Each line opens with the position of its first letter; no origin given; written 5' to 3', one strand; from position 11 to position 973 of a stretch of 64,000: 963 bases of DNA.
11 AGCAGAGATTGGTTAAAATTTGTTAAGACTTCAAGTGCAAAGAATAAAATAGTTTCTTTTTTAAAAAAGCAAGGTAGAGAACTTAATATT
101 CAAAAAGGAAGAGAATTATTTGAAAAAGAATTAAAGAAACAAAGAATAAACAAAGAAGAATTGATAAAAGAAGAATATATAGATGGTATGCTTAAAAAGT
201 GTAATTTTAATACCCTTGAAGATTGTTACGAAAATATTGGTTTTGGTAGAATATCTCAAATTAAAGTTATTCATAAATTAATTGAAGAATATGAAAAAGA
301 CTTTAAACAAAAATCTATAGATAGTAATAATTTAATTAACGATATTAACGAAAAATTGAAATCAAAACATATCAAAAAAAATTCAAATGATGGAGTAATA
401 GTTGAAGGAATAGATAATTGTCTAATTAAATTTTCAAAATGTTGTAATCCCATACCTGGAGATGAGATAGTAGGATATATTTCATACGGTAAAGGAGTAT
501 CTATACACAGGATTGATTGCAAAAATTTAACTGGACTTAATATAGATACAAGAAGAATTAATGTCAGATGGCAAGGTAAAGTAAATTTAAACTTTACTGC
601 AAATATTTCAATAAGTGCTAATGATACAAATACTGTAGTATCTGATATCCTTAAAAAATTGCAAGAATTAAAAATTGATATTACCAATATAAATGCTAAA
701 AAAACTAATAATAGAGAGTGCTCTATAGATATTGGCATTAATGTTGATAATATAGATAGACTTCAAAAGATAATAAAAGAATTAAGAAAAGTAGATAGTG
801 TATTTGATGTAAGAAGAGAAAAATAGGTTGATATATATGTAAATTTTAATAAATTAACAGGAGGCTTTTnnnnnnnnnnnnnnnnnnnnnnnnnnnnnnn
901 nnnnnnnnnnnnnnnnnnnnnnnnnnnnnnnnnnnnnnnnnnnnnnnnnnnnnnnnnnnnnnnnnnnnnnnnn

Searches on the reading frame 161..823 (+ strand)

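Call 16: search_protein_families(library=pfam, proteins=[window:161-823:+], max_evalue=0.001)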
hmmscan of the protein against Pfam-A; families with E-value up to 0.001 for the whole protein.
window:161-823:+ (221 aa): 2 families
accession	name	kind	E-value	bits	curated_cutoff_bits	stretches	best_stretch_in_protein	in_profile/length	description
PF13291.12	ACT_4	-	1e-15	58.6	27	1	144-219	4-80/80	ACT domain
PF19296.4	RelA_AH_RIS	-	3.3e-10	40.8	23.8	1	3-126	45-178/185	RelA/SpoT, AH and RIS domains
